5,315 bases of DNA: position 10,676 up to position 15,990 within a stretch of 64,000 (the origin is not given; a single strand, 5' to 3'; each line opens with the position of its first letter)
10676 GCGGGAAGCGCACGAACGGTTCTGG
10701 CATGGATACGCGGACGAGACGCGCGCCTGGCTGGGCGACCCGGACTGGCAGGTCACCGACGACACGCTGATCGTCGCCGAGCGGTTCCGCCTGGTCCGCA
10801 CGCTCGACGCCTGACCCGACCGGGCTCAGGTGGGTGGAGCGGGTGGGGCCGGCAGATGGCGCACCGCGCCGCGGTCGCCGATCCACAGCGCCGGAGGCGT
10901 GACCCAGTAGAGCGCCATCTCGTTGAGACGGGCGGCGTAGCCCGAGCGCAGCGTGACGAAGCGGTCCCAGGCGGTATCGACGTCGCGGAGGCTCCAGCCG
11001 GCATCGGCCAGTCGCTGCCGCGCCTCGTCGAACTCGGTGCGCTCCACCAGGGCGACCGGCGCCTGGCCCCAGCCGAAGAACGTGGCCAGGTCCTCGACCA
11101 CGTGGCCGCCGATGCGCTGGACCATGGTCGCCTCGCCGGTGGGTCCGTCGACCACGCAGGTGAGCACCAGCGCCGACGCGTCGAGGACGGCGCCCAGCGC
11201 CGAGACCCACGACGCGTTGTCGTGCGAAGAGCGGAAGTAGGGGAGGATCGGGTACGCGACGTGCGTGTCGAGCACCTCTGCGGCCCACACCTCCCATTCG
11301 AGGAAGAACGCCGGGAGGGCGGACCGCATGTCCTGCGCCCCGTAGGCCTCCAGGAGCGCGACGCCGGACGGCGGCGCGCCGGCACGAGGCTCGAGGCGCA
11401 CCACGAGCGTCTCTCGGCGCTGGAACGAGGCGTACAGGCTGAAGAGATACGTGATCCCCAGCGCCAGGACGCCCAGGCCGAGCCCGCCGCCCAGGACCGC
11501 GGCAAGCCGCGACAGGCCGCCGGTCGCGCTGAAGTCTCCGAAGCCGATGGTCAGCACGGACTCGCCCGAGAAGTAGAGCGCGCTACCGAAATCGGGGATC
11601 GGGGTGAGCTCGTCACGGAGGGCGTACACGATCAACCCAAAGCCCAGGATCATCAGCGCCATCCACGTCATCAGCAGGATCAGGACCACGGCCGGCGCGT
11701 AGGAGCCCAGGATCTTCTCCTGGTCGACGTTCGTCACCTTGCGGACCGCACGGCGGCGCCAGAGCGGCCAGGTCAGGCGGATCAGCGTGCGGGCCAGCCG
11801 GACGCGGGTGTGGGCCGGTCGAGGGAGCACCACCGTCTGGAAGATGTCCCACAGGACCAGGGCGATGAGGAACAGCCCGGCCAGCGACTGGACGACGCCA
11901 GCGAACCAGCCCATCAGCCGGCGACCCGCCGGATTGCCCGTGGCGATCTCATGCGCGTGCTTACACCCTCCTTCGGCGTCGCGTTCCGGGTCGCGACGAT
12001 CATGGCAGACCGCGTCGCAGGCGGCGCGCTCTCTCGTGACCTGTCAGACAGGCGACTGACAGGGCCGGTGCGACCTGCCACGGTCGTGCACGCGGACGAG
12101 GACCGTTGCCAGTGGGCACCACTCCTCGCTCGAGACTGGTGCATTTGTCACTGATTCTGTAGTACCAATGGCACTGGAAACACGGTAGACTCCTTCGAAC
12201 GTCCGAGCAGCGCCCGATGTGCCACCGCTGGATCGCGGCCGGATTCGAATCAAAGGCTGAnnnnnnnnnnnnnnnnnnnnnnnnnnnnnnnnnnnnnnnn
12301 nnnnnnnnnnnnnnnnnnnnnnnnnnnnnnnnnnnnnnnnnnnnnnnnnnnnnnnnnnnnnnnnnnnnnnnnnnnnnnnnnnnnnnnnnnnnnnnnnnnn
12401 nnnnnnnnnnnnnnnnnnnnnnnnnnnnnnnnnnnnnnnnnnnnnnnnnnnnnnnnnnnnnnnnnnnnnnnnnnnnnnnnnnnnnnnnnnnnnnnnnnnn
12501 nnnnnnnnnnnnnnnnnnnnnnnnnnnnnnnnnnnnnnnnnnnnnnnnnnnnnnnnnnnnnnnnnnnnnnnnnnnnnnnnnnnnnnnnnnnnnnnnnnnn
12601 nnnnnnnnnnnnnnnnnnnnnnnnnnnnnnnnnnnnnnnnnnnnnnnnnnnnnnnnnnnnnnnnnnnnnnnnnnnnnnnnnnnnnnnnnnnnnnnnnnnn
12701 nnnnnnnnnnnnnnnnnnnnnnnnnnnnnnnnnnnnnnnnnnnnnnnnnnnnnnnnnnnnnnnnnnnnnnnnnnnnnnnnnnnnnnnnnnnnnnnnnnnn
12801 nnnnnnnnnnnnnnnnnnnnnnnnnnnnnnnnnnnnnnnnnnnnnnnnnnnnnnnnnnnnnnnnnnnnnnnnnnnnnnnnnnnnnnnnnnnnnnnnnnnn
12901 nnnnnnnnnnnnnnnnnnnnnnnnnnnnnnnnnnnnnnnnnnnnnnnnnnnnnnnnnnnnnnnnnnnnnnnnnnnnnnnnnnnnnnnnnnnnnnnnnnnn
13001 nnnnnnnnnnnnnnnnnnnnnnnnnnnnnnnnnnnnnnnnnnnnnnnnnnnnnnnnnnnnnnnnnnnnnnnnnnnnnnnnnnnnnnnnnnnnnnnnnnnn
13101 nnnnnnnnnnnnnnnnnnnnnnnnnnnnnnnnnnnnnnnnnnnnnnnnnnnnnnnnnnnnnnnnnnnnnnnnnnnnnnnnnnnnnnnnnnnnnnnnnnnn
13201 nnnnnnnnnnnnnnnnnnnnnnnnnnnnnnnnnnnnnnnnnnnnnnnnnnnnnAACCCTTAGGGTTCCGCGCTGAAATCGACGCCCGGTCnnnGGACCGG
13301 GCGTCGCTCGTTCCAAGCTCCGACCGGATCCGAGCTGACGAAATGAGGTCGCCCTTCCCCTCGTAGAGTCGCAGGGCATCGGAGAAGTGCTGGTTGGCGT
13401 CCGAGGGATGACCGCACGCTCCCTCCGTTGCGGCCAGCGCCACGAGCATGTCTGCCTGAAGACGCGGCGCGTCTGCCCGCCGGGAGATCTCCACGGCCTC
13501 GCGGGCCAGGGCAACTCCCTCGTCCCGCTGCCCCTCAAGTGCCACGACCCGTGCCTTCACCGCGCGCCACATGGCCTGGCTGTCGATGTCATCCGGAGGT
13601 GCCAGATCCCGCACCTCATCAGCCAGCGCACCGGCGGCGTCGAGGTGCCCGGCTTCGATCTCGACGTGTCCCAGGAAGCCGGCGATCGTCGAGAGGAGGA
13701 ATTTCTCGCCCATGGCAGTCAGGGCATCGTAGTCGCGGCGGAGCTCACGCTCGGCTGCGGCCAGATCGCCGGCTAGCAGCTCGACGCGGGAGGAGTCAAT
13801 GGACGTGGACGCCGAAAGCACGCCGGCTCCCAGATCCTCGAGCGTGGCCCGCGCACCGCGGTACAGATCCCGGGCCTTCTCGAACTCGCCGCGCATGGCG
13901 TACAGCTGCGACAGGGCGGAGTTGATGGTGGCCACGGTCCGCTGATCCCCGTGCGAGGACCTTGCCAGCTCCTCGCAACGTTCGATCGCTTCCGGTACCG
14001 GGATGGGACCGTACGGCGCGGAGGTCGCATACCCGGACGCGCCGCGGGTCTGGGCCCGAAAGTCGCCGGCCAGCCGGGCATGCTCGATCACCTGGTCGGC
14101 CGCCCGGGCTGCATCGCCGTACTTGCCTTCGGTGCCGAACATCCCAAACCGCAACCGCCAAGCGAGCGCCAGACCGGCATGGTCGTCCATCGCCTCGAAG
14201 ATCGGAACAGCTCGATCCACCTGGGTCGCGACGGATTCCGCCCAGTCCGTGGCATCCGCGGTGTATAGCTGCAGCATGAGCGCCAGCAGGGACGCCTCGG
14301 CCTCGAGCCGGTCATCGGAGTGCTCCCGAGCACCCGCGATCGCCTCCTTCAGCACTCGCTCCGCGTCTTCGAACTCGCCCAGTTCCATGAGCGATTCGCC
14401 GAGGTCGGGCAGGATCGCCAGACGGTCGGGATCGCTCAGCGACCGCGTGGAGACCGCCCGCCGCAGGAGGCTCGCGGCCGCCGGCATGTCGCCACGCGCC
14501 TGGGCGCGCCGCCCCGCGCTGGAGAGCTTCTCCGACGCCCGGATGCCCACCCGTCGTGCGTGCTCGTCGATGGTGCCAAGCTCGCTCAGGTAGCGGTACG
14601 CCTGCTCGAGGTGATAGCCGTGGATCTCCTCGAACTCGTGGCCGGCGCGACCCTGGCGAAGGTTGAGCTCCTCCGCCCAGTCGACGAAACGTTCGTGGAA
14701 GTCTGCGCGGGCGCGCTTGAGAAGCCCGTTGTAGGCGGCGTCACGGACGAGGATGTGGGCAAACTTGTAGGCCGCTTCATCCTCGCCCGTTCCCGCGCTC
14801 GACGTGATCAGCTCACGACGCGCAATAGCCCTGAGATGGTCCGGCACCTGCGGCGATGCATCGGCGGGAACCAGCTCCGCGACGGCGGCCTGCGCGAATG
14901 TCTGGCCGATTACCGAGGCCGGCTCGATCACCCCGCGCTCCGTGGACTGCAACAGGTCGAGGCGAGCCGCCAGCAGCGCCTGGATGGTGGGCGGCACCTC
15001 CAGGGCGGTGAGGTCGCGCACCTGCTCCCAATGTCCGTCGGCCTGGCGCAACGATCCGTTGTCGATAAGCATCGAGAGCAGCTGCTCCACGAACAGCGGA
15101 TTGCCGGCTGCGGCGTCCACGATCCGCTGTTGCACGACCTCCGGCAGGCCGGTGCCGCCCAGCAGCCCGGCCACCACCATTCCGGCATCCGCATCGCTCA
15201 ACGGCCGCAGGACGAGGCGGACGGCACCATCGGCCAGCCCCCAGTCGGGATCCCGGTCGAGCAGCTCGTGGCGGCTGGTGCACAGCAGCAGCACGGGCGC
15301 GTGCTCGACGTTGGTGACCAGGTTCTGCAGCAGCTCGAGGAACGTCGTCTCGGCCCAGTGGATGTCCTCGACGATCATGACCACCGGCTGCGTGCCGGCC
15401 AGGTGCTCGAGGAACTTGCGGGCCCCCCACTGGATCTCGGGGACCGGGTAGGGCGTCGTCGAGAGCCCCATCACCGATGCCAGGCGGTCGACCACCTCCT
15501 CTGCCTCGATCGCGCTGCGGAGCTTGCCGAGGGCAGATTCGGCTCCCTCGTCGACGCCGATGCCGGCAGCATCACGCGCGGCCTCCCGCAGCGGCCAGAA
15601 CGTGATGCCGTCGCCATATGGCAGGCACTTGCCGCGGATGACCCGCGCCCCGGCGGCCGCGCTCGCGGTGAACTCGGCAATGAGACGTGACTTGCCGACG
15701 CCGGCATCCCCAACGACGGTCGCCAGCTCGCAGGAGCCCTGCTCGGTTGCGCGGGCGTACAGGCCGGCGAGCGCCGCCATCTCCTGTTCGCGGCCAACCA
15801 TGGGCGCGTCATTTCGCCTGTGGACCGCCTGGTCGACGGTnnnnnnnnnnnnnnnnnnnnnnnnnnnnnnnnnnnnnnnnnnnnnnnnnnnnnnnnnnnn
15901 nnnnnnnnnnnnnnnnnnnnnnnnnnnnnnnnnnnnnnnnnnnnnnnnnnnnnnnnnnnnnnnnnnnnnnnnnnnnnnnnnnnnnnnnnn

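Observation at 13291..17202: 1303-aa STAND protein with two (zinc-ribbon + nucleotidyl cyclase) modules feeding an NB-ARC ATPase and TPR array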

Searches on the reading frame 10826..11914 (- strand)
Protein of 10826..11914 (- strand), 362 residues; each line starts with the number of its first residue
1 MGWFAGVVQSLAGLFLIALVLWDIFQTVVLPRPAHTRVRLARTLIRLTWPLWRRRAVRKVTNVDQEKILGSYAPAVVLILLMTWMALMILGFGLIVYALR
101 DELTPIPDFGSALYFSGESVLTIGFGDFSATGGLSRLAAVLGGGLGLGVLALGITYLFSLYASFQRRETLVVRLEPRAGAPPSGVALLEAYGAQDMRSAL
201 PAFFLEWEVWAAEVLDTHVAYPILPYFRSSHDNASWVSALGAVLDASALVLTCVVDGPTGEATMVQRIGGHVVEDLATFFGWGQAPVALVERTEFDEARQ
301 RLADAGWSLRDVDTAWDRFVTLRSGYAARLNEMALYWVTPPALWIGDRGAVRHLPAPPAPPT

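Call 68: search_protein_families(library=padloc, proteins=[window:10826-11914:-], max_evalue=0.001)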
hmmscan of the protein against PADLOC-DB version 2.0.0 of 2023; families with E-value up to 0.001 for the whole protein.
window:10826-11914:- (362 aa): 0 families

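Call 87: search_protein_families(library=pfam, proteins=[window:10826-11914:-], max_evalue=0.0001)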
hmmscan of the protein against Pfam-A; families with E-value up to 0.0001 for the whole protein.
window:10826-11914:- (362 aa): 1 family
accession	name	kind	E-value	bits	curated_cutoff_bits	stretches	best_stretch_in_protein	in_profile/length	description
PF07885.22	Ion_trans_2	-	2e-09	37.6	22.5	1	85-160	2-76/79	Ion channel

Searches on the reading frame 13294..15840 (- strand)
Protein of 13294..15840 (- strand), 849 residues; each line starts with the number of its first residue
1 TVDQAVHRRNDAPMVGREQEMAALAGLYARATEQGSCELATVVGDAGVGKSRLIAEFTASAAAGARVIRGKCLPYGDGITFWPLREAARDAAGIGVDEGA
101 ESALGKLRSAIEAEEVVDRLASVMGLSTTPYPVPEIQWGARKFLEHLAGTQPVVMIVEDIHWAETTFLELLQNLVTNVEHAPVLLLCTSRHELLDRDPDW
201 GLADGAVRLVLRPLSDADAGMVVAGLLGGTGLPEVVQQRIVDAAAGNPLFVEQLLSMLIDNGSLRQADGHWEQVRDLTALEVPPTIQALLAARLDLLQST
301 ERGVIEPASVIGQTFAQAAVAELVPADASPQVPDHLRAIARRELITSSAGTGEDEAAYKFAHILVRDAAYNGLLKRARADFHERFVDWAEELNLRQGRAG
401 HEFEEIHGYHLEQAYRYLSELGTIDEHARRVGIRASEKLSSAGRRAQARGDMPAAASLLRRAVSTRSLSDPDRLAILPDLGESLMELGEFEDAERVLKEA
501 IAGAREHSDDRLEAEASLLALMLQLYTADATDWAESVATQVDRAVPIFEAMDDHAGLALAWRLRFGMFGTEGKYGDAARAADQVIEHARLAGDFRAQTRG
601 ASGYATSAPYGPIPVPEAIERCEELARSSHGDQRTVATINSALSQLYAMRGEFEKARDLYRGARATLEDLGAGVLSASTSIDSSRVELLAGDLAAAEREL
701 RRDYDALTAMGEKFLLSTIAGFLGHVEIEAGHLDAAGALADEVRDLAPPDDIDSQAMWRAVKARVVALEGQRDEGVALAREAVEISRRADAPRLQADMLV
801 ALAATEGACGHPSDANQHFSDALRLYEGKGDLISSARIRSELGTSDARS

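Call 52: predict_structure(alignment_id=A3)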
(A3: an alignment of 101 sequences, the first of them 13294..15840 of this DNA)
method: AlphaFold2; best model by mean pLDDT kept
length: 849 residues; sequences in the alignment: 101
mean_pLDDT: 90.4   pTM: 0.88
mean pLDDT of the five models: 90.4, 89.7, 89.2, 89.0, 86.0
residues with pLDDT >= 90: 591; 70-90: 223; 50-70: 23; < 50: 12
segments of 3 or more residues with pLDDT < 50: 1-11
pLDDT, mean of each block of 10 residues (from residue 1): 36 71 95 96 87 89 92 83 94 82 91 92 85 93 94 96 93 93 97 92 91 82 72 78 79 82 80 79 80 89 93 89 93 93 79 70 86 93 94 78 88 96 91 97 91 95 96 98 94 97 98 98 82 89 98 98 94 96 98 94 97 98 96 95 98 98 93 86 97 97 92 91 96 97 92 94 96 97 96 97 95 95 98 97 73
secondary structure, 60 per line:
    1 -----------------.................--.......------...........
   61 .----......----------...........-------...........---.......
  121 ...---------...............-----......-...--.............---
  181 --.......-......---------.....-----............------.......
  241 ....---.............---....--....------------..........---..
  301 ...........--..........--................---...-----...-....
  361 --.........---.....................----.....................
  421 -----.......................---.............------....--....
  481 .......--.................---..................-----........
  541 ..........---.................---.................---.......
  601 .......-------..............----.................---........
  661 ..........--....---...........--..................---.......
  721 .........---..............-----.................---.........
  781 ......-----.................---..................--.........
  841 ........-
elements in order (helices of 4 or more, strands of 3 or more residues): H18-34 E37-43 H50-61 E66-71 H82-92 H100-110 H114-123 H133-147 E153-158 H165-177 E183-189 H191-196 E206-210 H216-227 H234-244 H248-260 E264-267 E270-273 H286-295 H299-311 E314-316 H317-323 H326-341 E345-347 E357-360 H363-371 H375-395 H400-420 H426-448 H452-464 H471-474 H477-487 H490-506 H510-527 H533-550 H554-570 H574-590 H594-607 H615-628 H633-649 H653-670 H673-676 H680-690 H693-710 H714-729 H733-746 H752-768 H772-786 H792-808 H812-829 H832-848

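Call 56: fold_search(model_id=the predicted structure, library=pdb)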
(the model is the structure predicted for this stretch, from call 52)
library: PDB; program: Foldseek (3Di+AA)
matches with E <= 10: 1739; with E <= 0.001: 305
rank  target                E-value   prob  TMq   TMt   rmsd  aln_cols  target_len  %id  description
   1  6mfv_A                7.9e-14  1.00  0.38  0.47  13.1       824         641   13  Crystal structure of the Signal Transduction ATPase with Numerous Domains (STAND) protein with a tetratricopeptide rep (released 2019-02-20)
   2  5a7d_H                2.3e-09  1.00  0.18  0.36  13.9       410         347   16  Tetrameric assembly of LGN with Inscuteable (released 2016-08-03)
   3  8dgc_A                2.7e-09  1.00  0.20  0.09  30.9       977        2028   13  Avs3 bound to phage PhiV-1 terminase (released 2022-08-03)
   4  5a7d_G                6.2e-09  1.00  0.19  0.37  13.4       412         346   16  Tetrameric assembly of LGN with Inscuteable (released 2016-08-03)
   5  5a7d_D                1.0e-08  1.00  0.19  0.38  13.5       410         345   16  Tetrameric assembly of LGN with Inscuteable (released 2016-08-03)
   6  4a1s_B                1.3e-08  1.00  0.18  0.37  13.6       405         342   15  Crystallographic structure of the Pins:Insc complex (released 2012-03-28)
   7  4a1s_A                1.6e-08  1.00  0.18  0.37  13.4       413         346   15  Crystallographic structure of the Pins:Insc complex (released 2012-03-28)
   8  5a7d_F                1.9e-08  1.00  0.18  0.37  13.8       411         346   15  Tetrameric assembly of LGN with Inscuteable (released 2016-08-03)
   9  5a7d_C                2.4e-08  1.00  0.19  0.38  13.5       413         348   15  Tetrameric assembly of LGN with Inscuteable (released 2016-08-03)
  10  3sfz                  2.8e-08  1.00  0.33  0.26   9.6       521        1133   13  Crystal structure of full-length murine Apaf-1 (released 2011-08-24)
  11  6hc2_A                8.0e-08  1.00  0.19  0.36  13.4       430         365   13  Crystal structure of NuMA/LGN hetero-hexamers (released 2019-05-29)
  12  5a7d_B                8.7e-08  1.00  0.18  0.36  13.6       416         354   16  Tetrameric assembly of LGN with Inscuteable (released 2016-08-03)
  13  9rtt_Q                1.0e-07  1.00  0.27  0.26  28.0       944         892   10  Activated Elongation Complex with IWS1 and ELOF1 (released 2025-09-03)
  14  6hc2_S                1.2e-07  1.00  0.19  0.37  13.2       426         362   14  Crystal structure of NuMA/LGN hetero-hexamers (released 2019-05-29)
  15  6hc2_C                1.2e-07  1.00  0.19  0.36  13.5       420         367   15  Crystal structure of NuMA/LGN hetero-hexamers (released 2019-05-29)
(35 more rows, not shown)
